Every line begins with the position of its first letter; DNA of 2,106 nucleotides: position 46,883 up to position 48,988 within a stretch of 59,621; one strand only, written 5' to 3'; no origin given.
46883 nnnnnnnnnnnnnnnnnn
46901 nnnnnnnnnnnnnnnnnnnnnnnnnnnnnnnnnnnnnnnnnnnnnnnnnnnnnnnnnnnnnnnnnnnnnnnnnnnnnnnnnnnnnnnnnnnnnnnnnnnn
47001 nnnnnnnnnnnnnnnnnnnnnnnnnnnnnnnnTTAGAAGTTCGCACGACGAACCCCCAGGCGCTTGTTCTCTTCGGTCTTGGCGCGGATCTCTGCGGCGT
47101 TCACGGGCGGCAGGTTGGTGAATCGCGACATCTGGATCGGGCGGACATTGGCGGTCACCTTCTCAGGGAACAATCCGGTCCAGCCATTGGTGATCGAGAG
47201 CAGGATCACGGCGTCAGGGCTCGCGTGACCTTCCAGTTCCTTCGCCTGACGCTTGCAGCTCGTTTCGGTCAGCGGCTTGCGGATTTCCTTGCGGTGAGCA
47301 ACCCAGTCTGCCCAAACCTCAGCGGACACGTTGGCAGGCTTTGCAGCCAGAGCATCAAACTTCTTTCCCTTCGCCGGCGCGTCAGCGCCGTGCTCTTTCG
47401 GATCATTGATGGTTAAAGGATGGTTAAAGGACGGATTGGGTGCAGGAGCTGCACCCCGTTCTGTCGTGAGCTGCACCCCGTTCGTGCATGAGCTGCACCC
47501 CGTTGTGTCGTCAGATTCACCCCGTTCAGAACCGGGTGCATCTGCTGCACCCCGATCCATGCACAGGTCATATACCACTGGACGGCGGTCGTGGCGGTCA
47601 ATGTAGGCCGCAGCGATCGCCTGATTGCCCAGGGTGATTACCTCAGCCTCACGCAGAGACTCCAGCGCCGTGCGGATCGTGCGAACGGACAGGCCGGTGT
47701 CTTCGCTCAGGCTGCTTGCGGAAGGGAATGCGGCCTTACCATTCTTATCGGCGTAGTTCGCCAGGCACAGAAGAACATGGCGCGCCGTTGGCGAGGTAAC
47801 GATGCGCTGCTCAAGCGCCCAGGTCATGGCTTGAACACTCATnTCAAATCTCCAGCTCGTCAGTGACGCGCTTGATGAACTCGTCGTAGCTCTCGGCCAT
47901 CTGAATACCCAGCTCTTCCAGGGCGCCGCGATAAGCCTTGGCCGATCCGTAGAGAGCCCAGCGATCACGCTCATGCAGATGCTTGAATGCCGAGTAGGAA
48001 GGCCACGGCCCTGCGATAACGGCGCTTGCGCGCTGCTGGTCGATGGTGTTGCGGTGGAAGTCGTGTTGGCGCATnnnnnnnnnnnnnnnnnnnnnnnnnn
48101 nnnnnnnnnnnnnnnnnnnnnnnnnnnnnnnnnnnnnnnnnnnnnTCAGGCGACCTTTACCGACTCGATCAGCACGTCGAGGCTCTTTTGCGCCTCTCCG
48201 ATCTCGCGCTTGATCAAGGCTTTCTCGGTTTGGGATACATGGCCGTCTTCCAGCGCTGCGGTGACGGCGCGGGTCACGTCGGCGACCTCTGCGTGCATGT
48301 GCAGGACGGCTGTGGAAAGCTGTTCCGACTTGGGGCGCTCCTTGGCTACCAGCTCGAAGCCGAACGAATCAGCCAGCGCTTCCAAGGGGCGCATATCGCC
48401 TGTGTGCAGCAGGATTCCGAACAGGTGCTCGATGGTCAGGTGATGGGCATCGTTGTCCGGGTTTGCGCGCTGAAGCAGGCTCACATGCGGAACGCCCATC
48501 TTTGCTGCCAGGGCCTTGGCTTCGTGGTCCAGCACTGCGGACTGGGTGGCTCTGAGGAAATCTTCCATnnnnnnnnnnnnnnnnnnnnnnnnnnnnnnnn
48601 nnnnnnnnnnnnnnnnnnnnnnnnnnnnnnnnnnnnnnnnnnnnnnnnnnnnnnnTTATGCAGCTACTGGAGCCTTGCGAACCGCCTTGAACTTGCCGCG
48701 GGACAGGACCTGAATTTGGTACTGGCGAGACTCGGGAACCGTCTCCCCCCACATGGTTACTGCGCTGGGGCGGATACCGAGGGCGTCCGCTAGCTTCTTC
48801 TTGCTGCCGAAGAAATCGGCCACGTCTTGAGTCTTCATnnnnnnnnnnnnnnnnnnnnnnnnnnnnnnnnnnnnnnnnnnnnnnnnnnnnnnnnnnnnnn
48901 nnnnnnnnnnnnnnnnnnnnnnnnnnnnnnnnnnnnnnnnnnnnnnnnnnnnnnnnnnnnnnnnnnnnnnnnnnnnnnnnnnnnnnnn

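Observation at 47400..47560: Origin-like iteron array embedded in the replication initiator gene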

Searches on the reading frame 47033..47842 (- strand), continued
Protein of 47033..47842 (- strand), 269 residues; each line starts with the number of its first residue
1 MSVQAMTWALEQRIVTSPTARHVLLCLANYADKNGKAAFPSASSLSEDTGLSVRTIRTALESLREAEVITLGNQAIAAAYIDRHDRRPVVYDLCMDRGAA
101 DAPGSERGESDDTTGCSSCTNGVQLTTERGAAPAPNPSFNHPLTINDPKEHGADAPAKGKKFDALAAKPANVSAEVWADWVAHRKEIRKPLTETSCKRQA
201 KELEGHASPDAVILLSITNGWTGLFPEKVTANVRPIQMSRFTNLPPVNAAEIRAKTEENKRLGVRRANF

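Call 54: search_protein_families(library=pfam, proteins=[L042:3501-4334:+, L043:3001-3990:+, L029:3878-4618:+, L028:3929-4792:+, L027:3434-4426:+, L025:3878-4732:+], max_evalue=0.01)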
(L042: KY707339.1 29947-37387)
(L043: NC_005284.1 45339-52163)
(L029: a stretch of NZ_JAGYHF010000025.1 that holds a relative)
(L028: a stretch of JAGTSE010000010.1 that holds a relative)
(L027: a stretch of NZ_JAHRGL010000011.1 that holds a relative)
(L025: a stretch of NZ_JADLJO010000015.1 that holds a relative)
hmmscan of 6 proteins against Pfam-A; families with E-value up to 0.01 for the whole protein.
L042:3501-4334:+ (278 aa): 5 families
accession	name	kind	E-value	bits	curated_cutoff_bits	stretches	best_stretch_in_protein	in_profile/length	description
PF13730.12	HTH_36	-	5.9e-11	42.5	25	1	23-67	10-53/55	Helix-turn-helix domain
PF03428.19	RP-C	-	0.0004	20.7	24.4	1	38-71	70-103/175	Replication protein C N-terminal domain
PF13412.12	HTH_24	-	0.0011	18.9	21.9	1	41-70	19-48/48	Winged helix-turn-helix DNA-binding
PF08461.16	HTH_12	-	0.0018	18.6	21.4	1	50-75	29-54/66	Ribonuclease R winged-helix domain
PF01726.22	LexA_DNA_bind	-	0.0073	16.5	23.7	0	22-74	10-61/65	LexA DNA binding domain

L043:3001-3990:+ (330 aa): 2 families
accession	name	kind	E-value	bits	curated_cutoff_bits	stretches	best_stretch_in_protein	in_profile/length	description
PF13730.12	HTH_36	-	5.6e-07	29.7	25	1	18-68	6-55/55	Helix-turn-helix domain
PF12802.13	MarR_2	-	0.0096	16.5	27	0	39-78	21-60/61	MarR family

L029:3878-4618:+ (247 aa): 3 families
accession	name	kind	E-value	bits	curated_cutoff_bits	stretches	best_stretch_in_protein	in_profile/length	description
PF13730.12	HTH_36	-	1.2e-05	25.4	25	1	23-75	3-55/55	Helix-turn-helix domain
PF03221.22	HTH_Tnp_Tc5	-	0.0025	18.2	22.2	1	170-213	9-52/66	Tc5 transposase DNA-binding domain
PF09079.17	Cdc6_C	-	0.0087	16.5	25.1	0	55-94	48-87/96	CDC6, C terminal winged helix domain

L028:3929-4792:+ (288 aa): 10 families
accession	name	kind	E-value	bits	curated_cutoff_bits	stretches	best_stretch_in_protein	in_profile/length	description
PF13730.12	HTH_36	-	3.3e-10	40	25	1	17-70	2-55/55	Helix-turn-helix domain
PF09339.16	HTH_IclR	-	1.1e-05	25.6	22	1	43-73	21-51/52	IclR helix-turn-helix domain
PF01978.25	TrmB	-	2.4e-05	24.6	25.6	1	43-76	25-58/68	Sugar-specific transcriptional regulator TrmB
PF01047.28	MarR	-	4.7e-05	23.6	24.6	1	44-80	21-57/59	MarR family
PF01325.25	Fe_dep_repress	-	0.00017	22.2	26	1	32-76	14-58/60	Iron dependent repressor, N-terminal DNA binding domain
PF00392.27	GntR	-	0.0011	19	27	1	41-76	25-60/64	Bacterial regulatory proteins, gntR family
PF13518.12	HTH_28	-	0.0012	19.4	25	1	43-76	15-50/52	Helix-turn-helix domain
PF03551.20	PadR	-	0.0031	17.9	27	1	52-89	29-66/75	Transcriptional regulator PadR-like family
PF13551.12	HTH_29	-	0.0032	18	28.1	1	37-82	11-58/64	Winged helix-turn helix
PF21984.2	DnaD_N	-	0.008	16.8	27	0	18-89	14-84/101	DnaD N-terminal domain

L027:3434-4426:+ (331 aa): 0 families

L025:3878-4732:+ (285 aa): 14 families
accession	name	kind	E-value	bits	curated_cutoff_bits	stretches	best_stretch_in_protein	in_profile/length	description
PF13730.12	HTH_36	-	9.3e-13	48.2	25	1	58-108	5-55/55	Helix-turn-helix domain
PF00392.27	GntR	-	3.8e-06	26.9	27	1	73-115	19-61/64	Bacterial regulatory proteins, gntR family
PF12840.13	HTH_20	-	5.1e-06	26.8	27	1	83-110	23-50/51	Helix-turn-helix domain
PF21984.2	DnaD_N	-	2e-05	25.2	27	1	63-126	20-83/101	DnaD N-terminal domain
PF08279.18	HTH_11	-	5.7e-05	23.3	25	1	82-115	19-51/55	HTH domain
PF13518.12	HTH_28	-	0.00018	22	25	1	78-115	13-49/52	Helix-turn-helix domain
PF12802.13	MarR_2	-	0.00018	22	27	1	82-112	24-54/61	MarR family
PF13412.12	HTH_24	-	0.00022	21.2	21.9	1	80-109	19-48/48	Winged helix-turn-helix DNA-binding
PF13551.12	HTH_29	-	0.001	19.5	28.1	1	61-119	2-53/64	Winged helix-turn helix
PF09339.16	HTH_IclR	-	0.0028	17.8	22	1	82-109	22-49/52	IclR helix-turn-helix domain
PF02082.26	Rrf2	-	0.0047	17.5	30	1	71-118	16-61/132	Iron-dependent Transcriptional regulator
PF01978.25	TrmB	-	0.0048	17.1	25.6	1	82-116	26-59/68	Sugar-specific transcriptional regulator TrmB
PF13545.12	HTH_Crp_2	-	0.0059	17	27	0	78-111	22-55/70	Crp-like helix-turn-helix domain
PF01022.26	HTH_5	-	0.0085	16.4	22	0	84-109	21-46/47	Bacterial regulatory protein, arsR family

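Call 61: search_dna_similar(query=window:47033-47842:-, collection=plasmids, mode=protein, max_rows=25)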
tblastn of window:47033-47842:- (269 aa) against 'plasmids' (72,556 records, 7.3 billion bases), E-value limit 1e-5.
Records with a match: 24; places in all: 24; records where one place covers at least 80% of the query: 2.
Best place of each record, by identity: 60-80% 2; <60% 22.
By first word of the organism name: Streptomyces 7; Klebsiella 5; Pseudomonas 4; Arsenophonus 4; Providencia 2; Kineococcus 1; Thermobispora 1.
By predicted mobility (MOB-suite, as given by PLSDB): non-mobilizable 20; conjugative 3; mobilizable 1.
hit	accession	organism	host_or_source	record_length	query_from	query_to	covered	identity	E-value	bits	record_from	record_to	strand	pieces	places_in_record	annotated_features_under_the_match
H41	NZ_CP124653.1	Pseudomonas aeruginosa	Homo sapiens,Wound/Abscess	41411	1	151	56%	64.9%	6e-54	194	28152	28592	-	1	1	helix-turn-helix domain-containing protein | hypothetical protein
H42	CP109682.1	Pseudomonas aeruginosa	Homo sapiens,whole organism,swab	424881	1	151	56%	64.2%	4e-53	192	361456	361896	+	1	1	helix-turn-helix domain-containing protein | hypothetical protein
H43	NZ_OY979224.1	Providencia stuartii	Homo sapiens,human wound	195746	1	228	85%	30.9%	6e-13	76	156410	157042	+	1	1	phage antirepressor KilAC domain-containing protein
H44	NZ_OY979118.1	Providencia stuartii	Homo sapiens,human wound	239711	1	228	85%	30.9%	6e-13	76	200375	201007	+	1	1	phage antirepressor KilAC domain-containing protein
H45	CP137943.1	Pseudomonas aeruginosa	Homo sapiens,sputum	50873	111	243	49%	43.6%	2e-23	106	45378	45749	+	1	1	none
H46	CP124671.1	Pseudomonas aeruginosa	Homo sapiens,other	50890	111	243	49%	43.6%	2e-23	106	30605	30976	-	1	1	none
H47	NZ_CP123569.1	Arsenophonus nasoniae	Nasonia vitripennis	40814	37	249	79%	25.1%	1e-5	54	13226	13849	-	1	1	hypothetical protein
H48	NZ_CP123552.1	Arsenophonus nasoniae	Nasonia vitripennis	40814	37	249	79%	25.1%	1e-5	54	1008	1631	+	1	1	hypothetical protein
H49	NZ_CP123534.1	Arsenophonus nasoniae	Nasonia vitripennis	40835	37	249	79%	25.1%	1e-5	54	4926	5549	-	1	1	hypothetical protein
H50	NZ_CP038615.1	Arsenophonus nasoniae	Nasonia vitripennis,pure culture,whole ...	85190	37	249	79%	25.1%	1e-5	54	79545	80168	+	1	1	hypothetical protein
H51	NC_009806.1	Kineococcus radiotolerans SRS30216 = ATCC BAA-149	-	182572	1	142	53%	30.7%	1e-10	69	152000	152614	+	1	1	helix-turn-helix domain-containing protein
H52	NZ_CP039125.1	Thermobispora bispora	cell culture,ZC4 compost from a compost ...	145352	1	93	35%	46.2%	4e-15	82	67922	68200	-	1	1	helix-turn-helix domain-containing protein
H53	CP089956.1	Klebsiella pneumoniae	Homo sapiens,Pure Culture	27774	128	242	43%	37.1%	3e-8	62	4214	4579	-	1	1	replication protein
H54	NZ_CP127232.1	Klebsiella pneumoniae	Homo sapiens,pure culture,tracheal ...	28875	128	242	43%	37.1%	3e-8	62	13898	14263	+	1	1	replication protein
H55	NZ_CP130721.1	Streptomyces sp. NBC_01296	-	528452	1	93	35%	43.0%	5e-8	61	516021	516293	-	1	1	none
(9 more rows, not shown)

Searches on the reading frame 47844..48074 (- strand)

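Call 5: search_protein_families(library=pfam, proteins=[window:47844-48074:-], max_evalue=0.01)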
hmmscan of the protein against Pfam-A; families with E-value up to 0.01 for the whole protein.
window:47844-48074:- (76 aa): 0 families

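Call 8: search_protein_families(library=phrogs, proteins=[window:47844-48074:-], max_evalue=0.001)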
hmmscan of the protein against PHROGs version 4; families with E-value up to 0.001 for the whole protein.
window:47844-48074:- (76 aa): 1 family
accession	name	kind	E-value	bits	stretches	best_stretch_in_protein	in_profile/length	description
phrog_7732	-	transcription regulation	2.1e-33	116.8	1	8-76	88-156/156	transcriptional regulator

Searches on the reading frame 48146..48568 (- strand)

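Call 5: search_protein_families(library=pfam, proteins=[window:48146-48568:-], max_evalue=0.01)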
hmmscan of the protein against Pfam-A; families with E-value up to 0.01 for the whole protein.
window:48146-48568:- (140 aa): 1 family
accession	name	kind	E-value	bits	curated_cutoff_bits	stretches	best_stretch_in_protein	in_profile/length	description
PF06892.16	Phage_CP76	-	1.3e-30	106.7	26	1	4-138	3-144/146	Phage regulatory protein CII (CP76)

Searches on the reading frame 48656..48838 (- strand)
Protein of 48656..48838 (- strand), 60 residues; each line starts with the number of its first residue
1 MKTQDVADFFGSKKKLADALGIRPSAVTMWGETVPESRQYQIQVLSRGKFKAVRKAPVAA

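Call 5: search_protein_families(library=pfam, proteins=[window:48656-48838:-], max_evalue=0.01)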
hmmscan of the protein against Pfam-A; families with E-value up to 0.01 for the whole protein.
window:48656-48838:- (60 aa): 2 families
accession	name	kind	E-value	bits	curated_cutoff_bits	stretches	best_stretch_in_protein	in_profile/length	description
PF14549.12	P22_Cro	-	2.9e-19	69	30.2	1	2-53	1-52/60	DNA-binding transcriptional regulator Cro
PF15943.11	YdaS_toxin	-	0.00018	21.7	30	1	6-49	4-50/65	Bacterial toxin YdaS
